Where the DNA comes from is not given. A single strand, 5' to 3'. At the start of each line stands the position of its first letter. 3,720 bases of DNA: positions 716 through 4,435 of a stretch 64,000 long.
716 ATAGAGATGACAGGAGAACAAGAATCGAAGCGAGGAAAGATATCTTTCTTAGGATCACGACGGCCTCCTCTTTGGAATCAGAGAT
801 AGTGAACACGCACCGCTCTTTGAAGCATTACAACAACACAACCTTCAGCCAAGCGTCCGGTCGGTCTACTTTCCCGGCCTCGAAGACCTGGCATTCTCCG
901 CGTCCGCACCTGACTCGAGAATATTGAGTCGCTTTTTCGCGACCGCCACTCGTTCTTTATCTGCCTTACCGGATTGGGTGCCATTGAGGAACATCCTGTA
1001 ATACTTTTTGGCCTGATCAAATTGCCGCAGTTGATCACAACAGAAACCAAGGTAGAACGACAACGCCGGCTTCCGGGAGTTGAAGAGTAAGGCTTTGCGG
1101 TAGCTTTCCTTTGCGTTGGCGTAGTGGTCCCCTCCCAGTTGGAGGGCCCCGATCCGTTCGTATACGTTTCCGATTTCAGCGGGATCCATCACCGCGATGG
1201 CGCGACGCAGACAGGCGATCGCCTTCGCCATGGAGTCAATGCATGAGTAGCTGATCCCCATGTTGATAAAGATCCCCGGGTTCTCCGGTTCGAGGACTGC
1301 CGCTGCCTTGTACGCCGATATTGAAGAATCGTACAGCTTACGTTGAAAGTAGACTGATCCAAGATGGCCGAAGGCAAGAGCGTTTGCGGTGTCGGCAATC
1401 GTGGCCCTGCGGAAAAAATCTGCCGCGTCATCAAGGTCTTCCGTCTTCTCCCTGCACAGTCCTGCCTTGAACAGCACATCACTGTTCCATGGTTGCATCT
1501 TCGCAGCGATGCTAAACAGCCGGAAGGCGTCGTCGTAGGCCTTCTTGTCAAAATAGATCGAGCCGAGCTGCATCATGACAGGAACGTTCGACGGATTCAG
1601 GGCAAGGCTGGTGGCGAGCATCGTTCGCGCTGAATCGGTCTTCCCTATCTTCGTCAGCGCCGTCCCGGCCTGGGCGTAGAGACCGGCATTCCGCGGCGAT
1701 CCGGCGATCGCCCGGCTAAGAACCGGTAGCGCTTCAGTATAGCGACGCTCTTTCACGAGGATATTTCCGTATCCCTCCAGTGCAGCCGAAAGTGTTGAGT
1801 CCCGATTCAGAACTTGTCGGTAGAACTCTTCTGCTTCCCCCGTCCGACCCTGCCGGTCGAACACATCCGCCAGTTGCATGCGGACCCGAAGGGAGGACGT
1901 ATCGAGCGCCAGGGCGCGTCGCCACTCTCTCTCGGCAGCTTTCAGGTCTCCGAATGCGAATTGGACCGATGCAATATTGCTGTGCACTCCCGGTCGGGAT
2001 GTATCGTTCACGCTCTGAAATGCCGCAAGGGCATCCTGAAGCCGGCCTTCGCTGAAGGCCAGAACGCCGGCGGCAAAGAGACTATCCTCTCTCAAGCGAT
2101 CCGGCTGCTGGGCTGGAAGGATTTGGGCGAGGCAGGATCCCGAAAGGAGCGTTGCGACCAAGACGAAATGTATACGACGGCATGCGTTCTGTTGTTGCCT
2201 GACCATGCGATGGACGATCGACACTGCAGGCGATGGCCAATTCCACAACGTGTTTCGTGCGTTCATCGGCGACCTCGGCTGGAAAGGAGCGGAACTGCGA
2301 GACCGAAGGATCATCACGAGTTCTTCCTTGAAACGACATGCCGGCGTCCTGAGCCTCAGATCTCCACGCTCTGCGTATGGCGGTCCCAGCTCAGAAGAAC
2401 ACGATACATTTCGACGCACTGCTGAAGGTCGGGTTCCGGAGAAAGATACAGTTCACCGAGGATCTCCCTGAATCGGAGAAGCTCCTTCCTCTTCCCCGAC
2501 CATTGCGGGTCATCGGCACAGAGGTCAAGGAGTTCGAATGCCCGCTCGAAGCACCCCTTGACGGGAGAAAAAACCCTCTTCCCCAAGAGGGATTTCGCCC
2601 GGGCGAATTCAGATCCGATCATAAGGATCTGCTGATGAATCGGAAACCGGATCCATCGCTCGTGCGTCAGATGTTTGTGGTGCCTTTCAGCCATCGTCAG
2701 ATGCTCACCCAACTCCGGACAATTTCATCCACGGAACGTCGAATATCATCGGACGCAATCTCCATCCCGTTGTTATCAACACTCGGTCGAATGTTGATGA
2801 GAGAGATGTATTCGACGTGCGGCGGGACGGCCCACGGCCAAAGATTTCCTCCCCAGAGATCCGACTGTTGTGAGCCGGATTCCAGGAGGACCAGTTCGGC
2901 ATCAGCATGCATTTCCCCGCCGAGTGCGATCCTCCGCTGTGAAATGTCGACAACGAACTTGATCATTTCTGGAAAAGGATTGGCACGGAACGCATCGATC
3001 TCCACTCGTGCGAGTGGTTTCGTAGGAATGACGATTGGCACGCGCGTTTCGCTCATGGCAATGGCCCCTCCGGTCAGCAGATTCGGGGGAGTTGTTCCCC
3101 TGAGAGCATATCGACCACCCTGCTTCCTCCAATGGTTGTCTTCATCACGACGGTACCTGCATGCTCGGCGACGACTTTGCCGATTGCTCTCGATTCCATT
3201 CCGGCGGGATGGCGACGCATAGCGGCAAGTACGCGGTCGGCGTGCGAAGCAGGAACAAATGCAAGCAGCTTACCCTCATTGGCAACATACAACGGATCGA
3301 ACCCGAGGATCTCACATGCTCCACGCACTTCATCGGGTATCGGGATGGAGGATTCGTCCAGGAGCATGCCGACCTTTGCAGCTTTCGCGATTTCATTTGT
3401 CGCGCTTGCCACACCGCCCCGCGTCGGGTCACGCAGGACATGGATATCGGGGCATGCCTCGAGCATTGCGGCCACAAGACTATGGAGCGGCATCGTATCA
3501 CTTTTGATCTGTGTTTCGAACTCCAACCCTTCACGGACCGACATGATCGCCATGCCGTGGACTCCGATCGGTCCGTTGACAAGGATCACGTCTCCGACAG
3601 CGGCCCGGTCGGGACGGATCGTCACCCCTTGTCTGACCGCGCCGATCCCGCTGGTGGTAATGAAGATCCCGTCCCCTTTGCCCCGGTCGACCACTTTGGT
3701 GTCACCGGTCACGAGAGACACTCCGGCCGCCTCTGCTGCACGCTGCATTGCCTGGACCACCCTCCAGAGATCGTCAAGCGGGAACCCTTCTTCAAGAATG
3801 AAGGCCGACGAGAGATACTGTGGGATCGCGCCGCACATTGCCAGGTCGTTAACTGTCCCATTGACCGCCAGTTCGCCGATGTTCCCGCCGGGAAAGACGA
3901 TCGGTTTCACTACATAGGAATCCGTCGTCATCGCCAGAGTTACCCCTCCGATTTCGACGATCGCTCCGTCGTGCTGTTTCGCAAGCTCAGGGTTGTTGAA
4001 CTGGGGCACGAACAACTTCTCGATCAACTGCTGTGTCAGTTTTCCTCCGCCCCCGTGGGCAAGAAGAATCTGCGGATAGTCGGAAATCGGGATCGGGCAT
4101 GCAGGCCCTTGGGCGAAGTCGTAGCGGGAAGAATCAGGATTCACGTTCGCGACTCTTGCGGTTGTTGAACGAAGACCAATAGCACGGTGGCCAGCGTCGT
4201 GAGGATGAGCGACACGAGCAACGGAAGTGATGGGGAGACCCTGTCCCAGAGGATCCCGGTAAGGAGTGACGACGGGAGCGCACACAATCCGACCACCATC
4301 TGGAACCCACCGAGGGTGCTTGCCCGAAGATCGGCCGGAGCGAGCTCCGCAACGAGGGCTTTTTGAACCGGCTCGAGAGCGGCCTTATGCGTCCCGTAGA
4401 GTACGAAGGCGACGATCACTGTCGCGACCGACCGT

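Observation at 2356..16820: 14-kb single-strand [NiFe] hydrogenase supercluster (hypAB, hoxEFUYH-W, hypFCD, hypE) with non-canonical inserted genes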

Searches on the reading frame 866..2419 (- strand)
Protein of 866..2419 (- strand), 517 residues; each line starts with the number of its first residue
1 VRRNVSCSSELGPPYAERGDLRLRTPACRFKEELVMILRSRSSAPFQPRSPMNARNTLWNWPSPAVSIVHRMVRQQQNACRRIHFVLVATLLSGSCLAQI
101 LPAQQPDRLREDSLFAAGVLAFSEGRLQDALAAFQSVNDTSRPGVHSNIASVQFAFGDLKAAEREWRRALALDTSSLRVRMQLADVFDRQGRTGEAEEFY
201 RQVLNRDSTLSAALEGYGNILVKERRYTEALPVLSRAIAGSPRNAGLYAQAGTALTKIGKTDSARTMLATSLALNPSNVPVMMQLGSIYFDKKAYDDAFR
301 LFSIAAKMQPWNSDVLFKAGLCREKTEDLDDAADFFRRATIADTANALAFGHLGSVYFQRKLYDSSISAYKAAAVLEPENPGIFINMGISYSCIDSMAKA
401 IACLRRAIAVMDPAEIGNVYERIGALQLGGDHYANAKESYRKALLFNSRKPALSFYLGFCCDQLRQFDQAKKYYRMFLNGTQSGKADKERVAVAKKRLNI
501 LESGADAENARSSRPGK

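Call 5: search_protein_families(library=pfam, proteins=[window:866-2419:-], max_evalue=0.01)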
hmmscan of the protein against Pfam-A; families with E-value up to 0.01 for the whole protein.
window:866-2419:- (517 aa): 24 families
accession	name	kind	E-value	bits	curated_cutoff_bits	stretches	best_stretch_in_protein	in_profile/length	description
PF07719.23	TPR_2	-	3.1e-36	120.9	27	0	348-380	2-34/34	Tetratricopeptide repeat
PF00515.34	TPR_1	-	1.4e-31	107.4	27.8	0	347-380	1-34/34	Tetratricopeptide repeat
PF14559.12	TPR_19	-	1.2e-27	96.4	25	2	221-277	1-57/68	Tetratricopeptide repeat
PF13432.12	TPR_16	-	2.2e-26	92.4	32.7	3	150-204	4-58/65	Tetratricopeptide repeat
PF13181.12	TPR_8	-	1.4e-25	87.7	25.7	0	178-207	2-31/34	Tetratricopeptide repeat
PF13424.12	TPR_12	-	6.7e-23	81.1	30.1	1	146-206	6-74/77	Tetratricopeptide repeat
PF13428.12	TPR_14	-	6.3e-21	73.2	23.5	0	150-185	8-43/44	Tetratricopeptide repeat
PF13414.12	TPR_11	-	1.3e-20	73.2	26.8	1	354-391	1-38/42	TPR repeat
PF23914.1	TPR_CcmH_CycH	-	1.7e-15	57.7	42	1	217-312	56-154/158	Cytochrome c-type biogenesis protein H TPR domain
PF13431.12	TPR_17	-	5.6e-15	54.7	24.4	0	236-265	4-33/34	Tetratricopeptide repeat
PF25063.1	ARM_TT21_C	-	9.7e-13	48.9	35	1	181-237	99-155/209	Tetratricopeptide repeat protein 21 C-terminal ARM domain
PF13176.12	TPR_7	-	2.8e-12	46.1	27.9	0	182-205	4-29/36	Tetratricopeptide repeat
PF13371.12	TPR_9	-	4.9e-11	42.9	35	0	219-278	3-62/73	Tetratricopeptide repeat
PF13174.12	TPR_6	-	1.9e-10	41.1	26.3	0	314-338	1-25/33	Tetratricopeptide repeat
PF24575.1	TPR_Slam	-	1.6e-09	38.6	35.2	0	153-186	57-90/104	Surface lipoprotein assembly modifier, N-terminal TPR repeats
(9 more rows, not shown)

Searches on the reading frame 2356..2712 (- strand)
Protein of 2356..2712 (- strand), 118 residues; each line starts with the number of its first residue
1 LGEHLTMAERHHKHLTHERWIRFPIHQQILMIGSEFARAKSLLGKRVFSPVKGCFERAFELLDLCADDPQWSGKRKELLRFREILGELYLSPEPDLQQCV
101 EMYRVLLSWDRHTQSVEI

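Call 5: search_protein_families(library=pfam, proteins=[window:2356-2712:-], max_evalue=0.01)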
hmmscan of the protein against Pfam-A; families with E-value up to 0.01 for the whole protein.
window:2356-2712:- (118 aa): 0 families

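Call 7: search_protein_families(library=ncbifam, proteins=[window:2356-2712:-], max_evalue=0.01)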
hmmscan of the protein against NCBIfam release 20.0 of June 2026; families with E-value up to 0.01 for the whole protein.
window:2356-2712:- (118 aa): 0 families

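Call 83: search_solved_structures(query=A6, max_evalue=1)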
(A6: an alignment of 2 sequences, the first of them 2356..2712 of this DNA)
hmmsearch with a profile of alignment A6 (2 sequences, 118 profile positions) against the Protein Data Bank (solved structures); distinct sequences matched with E-value up to 1: 1.
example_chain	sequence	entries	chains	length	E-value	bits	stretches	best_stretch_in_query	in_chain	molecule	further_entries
4uxv_A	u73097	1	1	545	0.77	13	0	46-98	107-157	SEPTATION RING FORMATION REGULATOR EZRA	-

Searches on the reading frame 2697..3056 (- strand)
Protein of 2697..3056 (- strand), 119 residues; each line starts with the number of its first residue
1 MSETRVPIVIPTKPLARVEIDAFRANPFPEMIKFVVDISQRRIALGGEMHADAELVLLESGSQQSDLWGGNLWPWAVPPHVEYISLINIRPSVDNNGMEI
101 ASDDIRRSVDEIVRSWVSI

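Call 5: search_protein_families(library=pfam, proteins=[window:2697-3056:-], max_evalue=0.01)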
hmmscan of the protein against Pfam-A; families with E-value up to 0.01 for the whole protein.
window:2697-3056:- (119 aa): 1 family
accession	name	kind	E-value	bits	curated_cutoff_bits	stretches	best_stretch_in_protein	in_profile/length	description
PF18924.5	DUF5674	-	7.6e-27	93.9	27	1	13-114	5-107/109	Protein of unknown function (DUF5674)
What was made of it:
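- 2697..3056 (-): DUF5674 protein. PF18924, 7.6e-27 (call 5).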

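Call 7: search_protein_families(library=ncbifam, proteins=[window:2697-3056:-], max_evalue=0.01)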
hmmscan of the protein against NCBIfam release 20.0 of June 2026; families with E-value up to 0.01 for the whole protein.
window:2697-3056:- (119 aa): 0 families

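Call 81: predict_structure(protein=window:2697-3056:-)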
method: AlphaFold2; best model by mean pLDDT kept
length: 119 residues; sequences in the alignment: 1
mean_pLDDT: 43.5   pTM: 0.33
mean pLDDT of the five models: 43.5, 39.0, 37.0, 32.7, 32.1
residues with pLDDT >= 90: 0; 70-90: 0; 50-70: 21; < 50: 98
segments of 3 or more residues with pLDDT < 50: 1-14, 21-32, 46-97, 102-119
pLDDT, mean of each block of 10 residues (from residue 1): 41 48 42 52 45 42 40 38 41 46 49 38
secondary structure, 60 per line:
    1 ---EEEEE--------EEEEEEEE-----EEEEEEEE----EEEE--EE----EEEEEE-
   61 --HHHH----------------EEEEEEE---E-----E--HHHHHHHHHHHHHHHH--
elements in order: E4-8 E17-24 E30-37 E42-45 E54-59 H63-66 E83-89 H102-117
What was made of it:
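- Tried and rejected: DUF5674 structure: single-sequence AF2 gave pLDDT 43, which is unusable, so I did not run a fold search (call 81).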

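Call 82: search_solved_structures(query=A5, max_evalue=1)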
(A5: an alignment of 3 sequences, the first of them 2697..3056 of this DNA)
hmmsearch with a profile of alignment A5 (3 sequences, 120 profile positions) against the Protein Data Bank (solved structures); distinct sequences matched with E-value up to 1: 1.
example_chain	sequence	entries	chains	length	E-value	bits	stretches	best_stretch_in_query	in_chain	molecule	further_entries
1qgj_A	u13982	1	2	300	0.89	12.4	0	12-68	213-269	PEROXIDASE N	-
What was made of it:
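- Tried and rejected: PDB profile searches for DUF5674 and orf118: no hits (calls 82, 83).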

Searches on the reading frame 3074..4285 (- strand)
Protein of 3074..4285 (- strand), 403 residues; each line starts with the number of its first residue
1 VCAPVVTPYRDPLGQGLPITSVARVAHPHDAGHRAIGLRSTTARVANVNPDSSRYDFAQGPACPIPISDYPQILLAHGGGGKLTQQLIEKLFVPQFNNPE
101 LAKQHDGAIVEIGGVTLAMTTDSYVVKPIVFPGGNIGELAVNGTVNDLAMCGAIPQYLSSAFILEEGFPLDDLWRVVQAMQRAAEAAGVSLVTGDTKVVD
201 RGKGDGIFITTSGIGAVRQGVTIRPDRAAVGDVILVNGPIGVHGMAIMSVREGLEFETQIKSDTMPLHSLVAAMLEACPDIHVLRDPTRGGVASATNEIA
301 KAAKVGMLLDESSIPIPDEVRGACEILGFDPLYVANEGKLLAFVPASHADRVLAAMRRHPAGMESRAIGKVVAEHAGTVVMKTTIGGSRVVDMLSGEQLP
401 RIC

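Call 5: search_protein_families(library=pfam, proteins=[window:3074-4285:-], max_evalue=0.01)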
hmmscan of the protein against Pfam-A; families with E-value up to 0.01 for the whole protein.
window:3074-4285:- (403 aa): 2 families
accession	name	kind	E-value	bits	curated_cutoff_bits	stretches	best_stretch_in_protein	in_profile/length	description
PF02769.27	AIRS_C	-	3.3e-29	102.5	23.1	1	230-381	2-155/156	AIR synthase related protein, C-terminal domain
PF00586.29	AIRS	-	4.2e-21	75.9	24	1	105-217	2-112/112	AIR synthase related protein, N-terminal domain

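Call 7: search_protein_families(library=ncbifam, proteins=[window:3074-4285:-], max_evalue=0.01)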
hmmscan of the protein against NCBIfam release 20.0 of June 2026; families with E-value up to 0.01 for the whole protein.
window:3074-4285:- (403 aa): 11 families
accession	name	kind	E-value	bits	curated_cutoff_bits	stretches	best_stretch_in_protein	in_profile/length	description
TIGR02124.1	hypE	equivalog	3.6e-140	466.6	251.6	1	72-403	1-332/332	hydrogenase expression/formation protein HypE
TIGR01379.1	thiL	equivalog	1.4e-23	83.4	184.15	1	86-381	4-303/320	thiamine-phosphate kinase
NF004353.0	PRK05731.2-2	equivalog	2.3e-14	53.2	301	1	88-336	5-247/311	thiamine-phosphate kinase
NF004351.0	PRK05731.1-4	equivalog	1.3e-13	50.8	324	1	134-382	72-307/321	thiamine-phosphate kinase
TIGR00476.1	selD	equivalog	3.5e-12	46.2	125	1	77-325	9-262/311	selenide, water dikinase SelD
NF002098.0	PRK00943.1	equivalog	1.9e-07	30.3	299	1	82-321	20-262/347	selenide, water dikinase SelD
NF004350.0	PRK05731.1-1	equivalog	1.2e-06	27.6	441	1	100-321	24-246/325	thiamine-phosphate kinase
TIGR00878.1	purM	equivalog_domain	9.2e-06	25.1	236.35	1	136-264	77-205/332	phosphoribosylformylglycinamidine cyclo-ligase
TIGR01736.1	FGAM_synth_II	equivalog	0.00014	20.3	525.75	1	176-382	132-341/718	phosphoribosylformylglycinamidine synthase subunit PurL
NF002290.1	PRK01213.1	equivalog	0.00018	19.8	648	1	175-382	131-340/723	phosphoribosylformylglycinamidine synthase subunit PurL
TIGR04049.1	AIR_rel_sll0787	hypoth_equivalog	0.00062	18.9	321.3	1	175-379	111-298/318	sll0787 family AIR synthase-like protein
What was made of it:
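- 3074..4144 (-): hypE (356 aa from GTG 4144). TIGR02124, 3.6e-140 (call 7).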

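Call 28: find_related_loci(query=window:3074-4144:-, collection=metagenome_contigs, flank=7000)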
Query window:3074-4144:- (356 aa) in metagenome_contigs; peptide patterns used: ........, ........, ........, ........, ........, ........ (x = any residue, [..] = any of these).
313 stretches matched a pattern; 103 encode a relative of the query (tblastn E <= 1e-3); the best 80 are kept; 80 distinct loci.
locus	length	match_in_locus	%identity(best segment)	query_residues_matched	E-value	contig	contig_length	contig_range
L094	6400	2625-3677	61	5-356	3e-139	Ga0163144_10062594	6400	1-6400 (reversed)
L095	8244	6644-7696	60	5-356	1e-137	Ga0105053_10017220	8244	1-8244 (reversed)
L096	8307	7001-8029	58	14-356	8e-136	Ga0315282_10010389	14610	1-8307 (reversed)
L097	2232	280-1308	58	14-356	1e-144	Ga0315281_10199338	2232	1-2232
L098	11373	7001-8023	64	16-356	2e-135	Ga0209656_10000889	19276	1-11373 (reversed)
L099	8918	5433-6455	64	16-356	2e-135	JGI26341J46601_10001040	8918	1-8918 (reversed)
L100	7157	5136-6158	62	16-356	6e-135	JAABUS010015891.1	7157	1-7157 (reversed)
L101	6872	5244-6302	60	3-356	1e-134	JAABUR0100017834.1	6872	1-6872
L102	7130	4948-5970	62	16-356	6e-135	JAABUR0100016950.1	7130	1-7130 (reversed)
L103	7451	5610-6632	64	16-356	2e-134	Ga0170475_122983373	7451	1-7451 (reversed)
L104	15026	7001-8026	61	16-356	6e-130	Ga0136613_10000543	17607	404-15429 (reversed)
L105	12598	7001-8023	63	16-356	4e-129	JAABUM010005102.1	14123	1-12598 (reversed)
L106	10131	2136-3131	58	25-356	2e-128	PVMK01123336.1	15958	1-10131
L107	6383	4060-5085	63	16-356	1e-127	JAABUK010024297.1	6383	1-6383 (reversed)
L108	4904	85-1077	58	26-356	2e-125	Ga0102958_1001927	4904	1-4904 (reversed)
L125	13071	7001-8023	54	16-356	7e-117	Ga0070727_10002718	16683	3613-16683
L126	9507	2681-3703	54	16-356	6e-117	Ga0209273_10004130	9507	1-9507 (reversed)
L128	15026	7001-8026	52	15-356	2e-116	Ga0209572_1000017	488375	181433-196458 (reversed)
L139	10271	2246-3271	53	15-356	8e-115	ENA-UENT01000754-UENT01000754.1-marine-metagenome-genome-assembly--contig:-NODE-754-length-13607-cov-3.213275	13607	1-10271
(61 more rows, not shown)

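Call 84: search_protein_families(library=pfam, proteins=[L125:5187-6953:+, L128:4666-6981:+, L139:395-2194:+], max_evalue=0.001)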
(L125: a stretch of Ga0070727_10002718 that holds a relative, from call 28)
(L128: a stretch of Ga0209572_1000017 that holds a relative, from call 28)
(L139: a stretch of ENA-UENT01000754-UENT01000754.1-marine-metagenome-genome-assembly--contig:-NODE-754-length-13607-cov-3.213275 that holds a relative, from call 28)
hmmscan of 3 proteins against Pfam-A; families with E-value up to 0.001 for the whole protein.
L125:5187-6953:+ (588 aa): 3 families
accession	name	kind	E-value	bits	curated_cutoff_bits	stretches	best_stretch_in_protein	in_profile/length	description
PF00378.25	ECH_1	-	6.8e-17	62.1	27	1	313-540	19-244/251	Enoyl-CoA hydratase/isomerase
PF02911.23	Formyl_trans_C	-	4.7e-09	36.8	21.1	1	175-261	3-91/100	Formyl transferase, C-terminal domain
PF00551.24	Formyl_trans_N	-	2.4e-08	34.4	26.1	1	40-146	72-181/181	Formyl transferase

L128:4666-6981:+ (771 aa): 3 families
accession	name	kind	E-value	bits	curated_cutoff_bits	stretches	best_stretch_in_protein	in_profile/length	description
PF00593.30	TonB_dep_Rec_b-barrel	-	1.9e-20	74.6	27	1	348-727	41-436/436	TonB dependent receptor-like, beta-barrel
PF07715.20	Plug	-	5.2e-14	53.1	23.9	1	141-245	10-106/107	TonB-dependent Receptor Plug Domain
PF13715.12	CarbopepD_reg_2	-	1.4e-06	28.6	32.2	1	52-131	5-88/88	CarboxypepD_reg-like domain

L139:395-2194:+ (599 aa): 3 families
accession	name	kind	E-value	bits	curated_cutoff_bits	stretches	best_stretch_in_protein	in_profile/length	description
PF00378.25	ECH_1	-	4.6e-15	56.1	27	1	352-559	40-244/251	Enoyl-CoA hydratase/isomerase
PF00551.24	Formyl_trans_N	-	1.3e-10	41.7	26.1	1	55-165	68-181/181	Formyl transferase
PF02911.23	Formyl_trans_C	-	2.8e-10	40.7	21.1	1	194-279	3-90/100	Formyl transferase, C-terminal domain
